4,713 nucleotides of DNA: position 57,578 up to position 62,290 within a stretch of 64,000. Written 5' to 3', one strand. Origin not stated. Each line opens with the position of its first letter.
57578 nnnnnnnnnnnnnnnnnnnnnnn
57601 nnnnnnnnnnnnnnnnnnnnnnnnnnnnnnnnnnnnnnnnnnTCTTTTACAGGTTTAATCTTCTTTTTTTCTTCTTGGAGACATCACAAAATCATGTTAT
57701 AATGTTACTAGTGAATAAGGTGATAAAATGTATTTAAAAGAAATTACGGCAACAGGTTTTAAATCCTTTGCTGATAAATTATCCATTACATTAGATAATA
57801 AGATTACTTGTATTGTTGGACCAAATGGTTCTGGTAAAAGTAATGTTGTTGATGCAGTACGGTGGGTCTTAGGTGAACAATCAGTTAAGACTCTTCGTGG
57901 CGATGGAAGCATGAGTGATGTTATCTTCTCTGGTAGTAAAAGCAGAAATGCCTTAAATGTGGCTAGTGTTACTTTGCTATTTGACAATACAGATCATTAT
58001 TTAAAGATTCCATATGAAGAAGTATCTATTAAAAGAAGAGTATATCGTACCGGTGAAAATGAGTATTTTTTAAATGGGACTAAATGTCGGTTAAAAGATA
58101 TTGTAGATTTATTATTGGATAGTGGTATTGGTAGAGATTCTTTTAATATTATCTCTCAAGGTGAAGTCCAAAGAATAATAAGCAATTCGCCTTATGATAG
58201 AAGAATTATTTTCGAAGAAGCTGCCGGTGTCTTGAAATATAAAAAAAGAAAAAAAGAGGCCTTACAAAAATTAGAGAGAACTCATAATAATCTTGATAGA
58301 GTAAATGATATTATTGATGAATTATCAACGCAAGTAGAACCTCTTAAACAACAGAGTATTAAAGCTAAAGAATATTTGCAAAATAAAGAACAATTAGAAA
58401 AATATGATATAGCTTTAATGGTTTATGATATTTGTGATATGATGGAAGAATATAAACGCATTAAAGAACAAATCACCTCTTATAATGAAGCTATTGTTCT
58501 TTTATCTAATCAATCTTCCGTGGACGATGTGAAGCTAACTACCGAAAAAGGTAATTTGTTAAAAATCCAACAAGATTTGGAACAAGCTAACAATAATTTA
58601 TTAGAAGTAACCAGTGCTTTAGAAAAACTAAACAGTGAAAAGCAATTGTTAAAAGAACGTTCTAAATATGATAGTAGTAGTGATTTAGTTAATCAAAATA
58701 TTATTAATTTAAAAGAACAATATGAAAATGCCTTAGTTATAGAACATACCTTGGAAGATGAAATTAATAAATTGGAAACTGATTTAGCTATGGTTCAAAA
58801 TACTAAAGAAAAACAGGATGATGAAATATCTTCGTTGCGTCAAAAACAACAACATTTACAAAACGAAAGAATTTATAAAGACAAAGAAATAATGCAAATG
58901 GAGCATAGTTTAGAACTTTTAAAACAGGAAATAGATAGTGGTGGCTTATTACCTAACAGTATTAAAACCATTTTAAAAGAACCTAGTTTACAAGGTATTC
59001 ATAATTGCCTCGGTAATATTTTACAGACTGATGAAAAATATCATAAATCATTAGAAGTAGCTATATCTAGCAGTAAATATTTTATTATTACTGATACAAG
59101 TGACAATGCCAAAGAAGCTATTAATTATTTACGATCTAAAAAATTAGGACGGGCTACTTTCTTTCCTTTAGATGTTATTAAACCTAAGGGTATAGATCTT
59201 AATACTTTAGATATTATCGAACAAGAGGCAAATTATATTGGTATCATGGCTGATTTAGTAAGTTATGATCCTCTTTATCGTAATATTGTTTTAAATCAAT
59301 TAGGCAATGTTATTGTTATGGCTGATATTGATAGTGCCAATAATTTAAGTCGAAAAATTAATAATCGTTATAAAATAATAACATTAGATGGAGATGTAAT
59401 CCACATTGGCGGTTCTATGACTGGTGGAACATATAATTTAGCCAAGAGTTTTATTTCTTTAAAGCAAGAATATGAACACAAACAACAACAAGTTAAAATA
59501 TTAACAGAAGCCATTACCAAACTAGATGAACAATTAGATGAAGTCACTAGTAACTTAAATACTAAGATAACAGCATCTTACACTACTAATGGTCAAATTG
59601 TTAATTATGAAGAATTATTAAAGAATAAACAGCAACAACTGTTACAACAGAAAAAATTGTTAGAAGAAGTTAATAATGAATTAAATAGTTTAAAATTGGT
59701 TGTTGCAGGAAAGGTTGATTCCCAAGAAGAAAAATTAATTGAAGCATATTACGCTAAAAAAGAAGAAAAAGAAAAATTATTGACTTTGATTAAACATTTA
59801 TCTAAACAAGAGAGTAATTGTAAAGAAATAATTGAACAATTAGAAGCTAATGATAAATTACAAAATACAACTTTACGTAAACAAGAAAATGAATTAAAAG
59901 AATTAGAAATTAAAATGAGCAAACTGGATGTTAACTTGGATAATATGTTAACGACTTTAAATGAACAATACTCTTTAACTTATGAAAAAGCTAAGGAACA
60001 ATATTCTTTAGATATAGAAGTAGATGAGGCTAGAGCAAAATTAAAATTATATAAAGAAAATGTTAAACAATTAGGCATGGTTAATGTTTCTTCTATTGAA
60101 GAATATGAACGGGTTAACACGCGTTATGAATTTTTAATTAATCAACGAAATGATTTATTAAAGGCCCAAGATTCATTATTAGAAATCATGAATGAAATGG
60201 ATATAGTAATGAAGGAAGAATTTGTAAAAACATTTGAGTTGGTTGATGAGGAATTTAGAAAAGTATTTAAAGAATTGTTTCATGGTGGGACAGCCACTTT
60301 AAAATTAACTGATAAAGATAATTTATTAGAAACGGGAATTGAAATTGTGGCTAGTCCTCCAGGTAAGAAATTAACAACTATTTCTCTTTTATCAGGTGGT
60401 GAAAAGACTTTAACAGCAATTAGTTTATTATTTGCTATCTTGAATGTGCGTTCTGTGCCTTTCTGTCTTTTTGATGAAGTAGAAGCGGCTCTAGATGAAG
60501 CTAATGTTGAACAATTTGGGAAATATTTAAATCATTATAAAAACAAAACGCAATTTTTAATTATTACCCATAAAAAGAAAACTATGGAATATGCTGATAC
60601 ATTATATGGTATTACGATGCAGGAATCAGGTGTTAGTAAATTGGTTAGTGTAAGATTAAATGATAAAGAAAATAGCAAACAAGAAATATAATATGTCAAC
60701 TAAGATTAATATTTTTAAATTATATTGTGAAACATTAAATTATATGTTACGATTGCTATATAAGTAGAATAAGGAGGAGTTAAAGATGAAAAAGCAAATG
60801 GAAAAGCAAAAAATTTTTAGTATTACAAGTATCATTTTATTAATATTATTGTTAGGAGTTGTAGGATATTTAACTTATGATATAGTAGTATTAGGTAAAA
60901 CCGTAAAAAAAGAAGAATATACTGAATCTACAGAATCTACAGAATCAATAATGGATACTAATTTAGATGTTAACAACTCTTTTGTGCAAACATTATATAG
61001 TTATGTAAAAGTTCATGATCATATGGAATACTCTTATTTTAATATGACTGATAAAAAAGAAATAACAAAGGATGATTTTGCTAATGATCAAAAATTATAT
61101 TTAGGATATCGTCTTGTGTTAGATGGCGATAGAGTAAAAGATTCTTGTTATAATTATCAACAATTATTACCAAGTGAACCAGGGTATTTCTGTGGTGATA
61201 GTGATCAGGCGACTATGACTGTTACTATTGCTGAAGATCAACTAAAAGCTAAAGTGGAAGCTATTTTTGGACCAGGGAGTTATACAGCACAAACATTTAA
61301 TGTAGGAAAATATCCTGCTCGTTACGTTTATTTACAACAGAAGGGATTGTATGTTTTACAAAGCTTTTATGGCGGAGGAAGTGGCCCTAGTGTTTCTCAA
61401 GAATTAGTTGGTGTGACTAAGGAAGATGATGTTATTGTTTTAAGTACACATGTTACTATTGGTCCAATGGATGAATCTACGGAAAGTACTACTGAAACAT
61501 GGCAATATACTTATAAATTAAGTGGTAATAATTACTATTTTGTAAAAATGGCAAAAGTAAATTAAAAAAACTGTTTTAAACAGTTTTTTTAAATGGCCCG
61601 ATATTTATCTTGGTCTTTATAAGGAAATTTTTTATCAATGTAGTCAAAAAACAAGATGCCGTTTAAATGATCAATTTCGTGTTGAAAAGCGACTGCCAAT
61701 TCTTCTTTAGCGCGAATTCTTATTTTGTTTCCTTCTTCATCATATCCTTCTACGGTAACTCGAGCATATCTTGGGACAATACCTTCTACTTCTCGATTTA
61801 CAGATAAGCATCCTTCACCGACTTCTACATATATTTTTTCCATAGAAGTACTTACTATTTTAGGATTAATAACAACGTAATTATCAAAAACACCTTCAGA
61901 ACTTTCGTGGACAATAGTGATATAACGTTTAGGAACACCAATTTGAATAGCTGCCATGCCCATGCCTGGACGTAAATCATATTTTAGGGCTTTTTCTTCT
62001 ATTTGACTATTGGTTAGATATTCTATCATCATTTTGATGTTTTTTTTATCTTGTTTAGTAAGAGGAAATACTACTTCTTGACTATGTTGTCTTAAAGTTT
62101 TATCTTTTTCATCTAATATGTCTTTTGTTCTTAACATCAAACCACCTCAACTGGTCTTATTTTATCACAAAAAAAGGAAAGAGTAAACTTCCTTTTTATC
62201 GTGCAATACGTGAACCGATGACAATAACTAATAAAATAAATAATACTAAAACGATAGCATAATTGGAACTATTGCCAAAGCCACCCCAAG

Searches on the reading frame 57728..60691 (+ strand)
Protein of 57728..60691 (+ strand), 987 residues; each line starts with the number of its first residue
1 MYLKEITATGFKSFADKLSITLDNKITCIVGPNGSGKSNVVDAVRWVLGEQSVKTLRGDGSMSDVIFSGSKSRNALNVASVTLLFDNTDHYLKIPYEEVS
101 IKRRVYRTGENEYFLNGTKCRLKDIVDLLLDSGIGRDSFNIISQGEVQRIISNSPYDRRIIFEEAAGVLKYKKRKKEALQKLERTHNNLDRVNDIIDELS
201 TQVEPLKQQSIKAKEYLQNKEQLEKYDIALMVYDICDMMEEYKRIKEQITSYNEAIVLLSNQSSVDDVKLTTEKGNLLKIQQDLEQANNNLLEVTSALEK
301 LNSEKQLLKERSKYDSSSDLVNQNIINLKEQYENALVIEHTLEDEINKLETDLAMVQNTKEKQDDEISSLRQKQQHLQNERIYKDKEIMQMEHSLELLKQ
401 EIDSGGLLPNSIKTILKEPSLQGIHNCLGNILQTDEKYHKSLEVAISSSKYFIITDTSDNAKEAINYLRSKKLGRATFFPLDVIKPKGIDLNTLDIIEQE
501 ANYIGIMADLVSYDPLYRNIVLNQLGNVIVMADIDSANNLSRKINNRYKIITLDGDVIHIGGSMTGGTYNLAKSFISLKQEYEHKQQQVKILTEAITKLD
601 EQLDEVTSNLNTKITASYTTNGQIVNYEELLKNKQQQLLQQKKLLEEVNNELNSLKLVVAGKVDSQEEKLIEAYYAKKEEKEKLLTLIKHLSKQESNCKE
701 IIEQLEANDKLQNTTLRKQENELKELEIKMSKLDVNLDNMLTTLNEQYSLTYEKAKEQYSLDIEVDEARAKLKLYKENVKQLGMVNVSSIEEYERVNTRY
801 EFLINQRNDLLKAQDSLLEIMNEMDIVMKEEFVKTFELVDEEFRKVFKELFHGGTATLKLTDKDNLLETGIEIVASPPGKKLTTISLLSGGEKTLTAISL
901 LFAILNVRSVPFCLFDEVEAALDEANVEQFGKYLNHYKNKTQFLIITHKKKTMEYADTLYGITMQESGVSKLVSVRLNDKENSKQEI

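Call 24: search_protein_families(library=pfam, proteins=[window:57728-60691:+], max_evalue=0.001)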
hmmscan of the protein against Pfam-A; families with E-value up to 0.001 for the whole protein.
window:57728-60691:+ (987 aa): 6 families
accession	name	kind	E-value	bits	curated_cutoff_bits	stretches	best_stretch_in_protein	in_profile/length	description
PF02463.25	SMC_N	-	1.4e-64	218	40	1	2-971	1-220/220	RecF/RecN/SMC N terminal domain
PF06470.18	SMC_hinge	-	2.6e-24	86.3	22.5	1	422-540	2-115/116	SMC proteins Flexible Hinge Domain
PF13476.12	AAA_23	-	4.1e-18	67.2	27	1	6-254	2-198/201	AAA domain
PF13304.12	AAA_21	-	4.2e-12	47.2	27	1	26-103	1-68/304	AAA domain, putative AbiEii toxin, Type IV TA system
PF13555.12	AAA_29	-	8.5e-06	25.9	27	1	14-49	12-47/61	P-loop containing region of AAA domain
PF13175.12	AAA_15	-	0.00017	21.8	32.1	1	1-377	1-275/374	AAA ATPase domain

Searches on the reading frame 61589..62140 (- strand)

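Call 80: search_protein_families(library=pfam, proteins=[window:61589-62140:-], max_evalue=0.01)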
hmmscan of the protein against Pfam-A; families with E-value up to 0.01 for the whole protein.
window:61589-62140:- (183 aa): 1 family
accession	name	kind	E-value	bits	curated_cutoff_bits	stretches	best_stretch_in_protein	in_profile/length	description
PF01327.26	Pep_deformylase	-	1.2e-39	135.9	22.8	1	6-171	2-153/156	Polypeptide deformylase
